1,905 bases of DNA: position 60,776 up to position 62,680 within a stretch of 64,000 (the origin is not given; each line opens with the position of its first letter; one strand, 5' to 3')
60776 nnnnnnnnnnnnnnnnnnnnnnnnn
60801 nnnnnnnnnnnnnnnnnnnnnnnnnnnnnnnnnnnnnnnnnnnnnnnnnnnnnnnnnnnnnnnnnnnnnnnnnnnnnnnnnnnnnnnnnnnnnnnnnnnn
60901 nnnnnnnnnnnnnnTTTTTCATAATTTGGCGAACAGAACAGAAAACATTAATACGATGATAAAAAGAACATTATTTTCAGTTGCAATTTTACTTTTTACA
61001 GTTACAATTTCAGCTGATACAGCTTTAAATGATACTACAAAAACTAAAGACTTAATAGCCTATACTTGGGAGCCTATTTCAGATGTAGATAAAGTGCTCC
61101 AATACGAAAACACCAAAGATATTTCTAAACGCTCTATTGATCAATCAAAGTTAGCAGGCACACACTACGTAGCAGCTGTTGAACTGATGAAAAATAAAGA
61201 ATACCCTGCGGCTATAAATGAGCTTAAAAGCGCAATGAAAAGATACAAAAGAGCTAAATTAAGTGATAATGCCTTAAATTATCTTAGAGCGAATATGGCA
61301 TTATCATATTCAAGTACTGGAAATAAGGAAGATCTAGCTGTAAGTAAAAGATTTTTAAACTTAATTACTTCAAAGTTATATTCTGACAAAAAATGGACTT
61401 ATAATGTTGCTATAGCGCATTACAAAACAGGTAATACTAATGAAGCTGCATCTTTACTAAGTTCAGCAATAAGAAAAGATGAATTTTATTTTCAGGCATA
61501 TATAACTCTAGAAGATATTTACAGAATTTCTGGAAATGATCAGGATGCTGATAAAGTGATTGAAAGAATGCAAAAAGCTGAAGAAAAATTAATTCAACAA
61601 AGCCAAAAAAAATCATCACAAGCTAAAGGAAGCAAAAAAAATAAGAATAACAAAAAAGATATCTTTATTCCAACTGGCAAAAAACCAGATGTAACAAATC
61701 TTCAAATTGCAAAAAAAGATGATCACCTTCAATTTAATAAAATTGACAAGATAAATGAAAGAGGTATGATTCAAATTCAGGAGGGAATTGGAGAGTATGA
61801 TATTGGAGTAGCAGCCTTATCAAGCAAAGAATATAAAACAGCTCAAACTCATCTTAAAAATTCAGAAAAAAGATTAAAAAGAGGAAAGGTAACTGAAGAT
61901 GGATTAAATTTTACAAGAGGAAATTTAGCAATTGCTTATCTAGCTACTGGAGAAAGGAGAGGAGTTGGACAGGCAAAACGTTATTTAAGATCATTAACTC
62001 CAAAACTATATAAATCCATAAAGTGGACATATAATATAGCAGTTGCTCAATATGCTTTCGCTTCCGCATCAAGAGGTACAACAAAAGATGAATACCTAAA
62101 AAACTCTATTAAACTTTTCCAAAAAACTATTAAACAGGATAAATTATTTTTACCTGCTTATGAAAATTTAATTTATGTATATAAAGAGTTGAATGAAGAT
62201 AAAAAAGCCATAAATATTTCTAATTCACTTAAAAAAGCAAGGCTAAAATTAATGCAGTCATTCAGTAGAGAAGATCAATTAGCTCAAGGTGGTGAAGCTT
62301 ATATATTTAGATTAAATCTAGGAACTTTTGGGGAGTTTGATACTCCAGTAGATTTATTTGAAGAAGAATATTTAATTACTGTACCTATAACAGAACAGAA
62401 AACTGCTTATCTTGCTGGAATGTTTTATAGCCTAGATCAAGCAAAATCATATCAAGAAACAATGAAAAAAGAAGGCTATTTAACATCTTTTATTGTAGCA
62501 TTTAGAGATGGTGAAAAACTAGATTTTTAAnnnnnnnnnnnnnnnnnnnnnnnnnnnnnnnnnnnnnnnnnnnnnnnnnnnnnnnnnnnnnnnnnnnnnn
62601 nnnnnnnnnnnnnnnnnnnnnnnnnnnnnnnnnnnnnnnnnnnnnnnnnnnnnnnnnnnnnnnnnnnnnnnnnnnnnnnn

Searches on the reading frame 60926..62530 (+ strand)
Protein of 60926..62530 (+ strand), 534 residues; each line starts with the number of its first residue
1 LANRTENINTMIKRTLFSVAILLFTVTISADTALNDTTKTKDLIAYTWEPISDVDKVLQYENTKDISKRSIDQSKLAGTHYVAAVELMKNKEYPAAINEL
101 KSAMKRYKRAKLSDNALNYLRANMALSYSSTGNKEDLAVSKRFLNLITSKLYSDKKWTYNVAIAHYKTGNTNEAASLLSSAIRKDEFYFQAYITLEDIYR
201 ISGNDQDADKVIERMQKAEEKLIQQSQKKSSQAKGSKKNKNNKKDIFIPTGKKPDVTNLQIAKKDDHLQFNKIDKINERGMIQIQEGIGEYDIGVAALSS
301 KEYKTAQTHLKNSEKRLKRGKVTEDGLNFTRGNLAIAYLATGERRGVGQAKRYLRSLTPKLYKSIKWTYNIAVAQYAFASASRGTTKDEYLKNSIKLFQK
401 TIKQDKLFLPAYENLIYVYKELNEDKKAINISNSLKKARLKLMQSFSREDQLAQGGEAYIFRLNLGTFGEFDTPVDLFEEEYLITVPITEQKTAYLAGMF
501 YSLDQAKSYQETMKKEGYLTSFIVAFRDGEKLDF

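Call 24: search_protein_families(library=pfam, proteins=[window:60926-62530:+], max_evalue=0.001)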
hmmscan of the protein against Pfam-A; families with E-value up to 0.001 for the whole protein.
window:60926-62530:+ (534 aa): 0 families

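Call 62: search_protein_families(library=ncbifam, proteins=[window:60926-62530:+], max_evalue=0.1)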
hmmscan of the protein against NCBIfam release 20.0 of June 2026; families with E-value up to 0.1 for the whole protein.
window:60926-62530:+ (534 aa): 10 families
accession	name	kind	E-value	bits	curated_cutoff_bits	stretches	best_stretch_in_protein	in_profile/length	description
NF040959.1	MamA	equivalog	0.0013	18.3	200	1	155-230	36-112/204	magnetosome protein MamA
TIGR02521.1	type_IV_pilW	equivalog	0.0019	17.8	154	1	141-219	120-199/234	type IV pilus biogenesis/stability protein PilW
TIGR02795.1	tol_pal_ybgF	equivalog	0.0054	17.3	90.1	1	80-179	5-100/119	tol-pal system protein YbgF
NF040586.1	FxSxx_TPR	equivalog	0.0063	15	300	0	84-172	647-737/830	FxSxx-COOH system tetratricopeptide repeat protein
NF008754.0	PRK11788.1-2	equivalog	0.013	14.6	670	0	396-444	128-176/386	lipopolysaccharide assembly protein LapB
TIGR03302.1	OM_YfiO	subfamily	0.02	14.4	81.4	1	69-224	25-167/239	outer membrane protein assembly factor BamD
NF008757.0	PRK11788.1-5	equivalog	0.021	14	363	0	161-223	186-248/388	lipopolysaccharide assembly protein LapB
NF033920.0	C39_PA2778_fam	equivalog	0.025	14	150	0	81-184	160-253/255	PA2778 family cysteine peptidase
TIGR04510.1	mod_pep_cyc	subfamily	0.073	11.5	400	0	158-225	401-468/814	putative peptide modification system cyclase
NF047558.1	TPR_END_plus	domain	0.08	12.9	32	0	159-191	3-35/56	TPR end-of-group domain-containing protein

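Call 63: search_protein_families(library=pfam, proteins=[window:60926-62530:+], max_evalue=0.05)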
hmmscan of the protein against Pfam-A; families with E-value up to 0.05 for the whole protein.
window:60926-62530:+ (534 aa): 6 families
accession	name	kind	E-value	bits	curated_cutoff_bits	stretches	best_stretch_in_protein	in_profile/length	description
PF13424.12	TPR_12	-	0.0017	18.9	30.1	0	81-133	8-60/77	Tetratricopeptide repeat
PF13432.12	TPR_16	-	0.0043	17.9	32.7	0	157-186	33-62/65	Tetratricopeptide repeat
PF07719.23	TPR_2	-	0.0064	17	27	0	159-185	5-31/34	Tetratricopeptide repeat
PF25060.1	ARM_TT21_2nd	-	0.0066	16.4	27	1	133-195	200-262/270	Tetratricopeptide repeat protein 21 second ARM domain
PF14559.12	TPR_19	-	0.013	16.3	25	0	168-218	4-54/68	Tetratricopeptide repeat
PF13428.12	TPR_14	-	0.017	16.2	23.5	0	161-187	7-33/44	Tetratricopeptide repeat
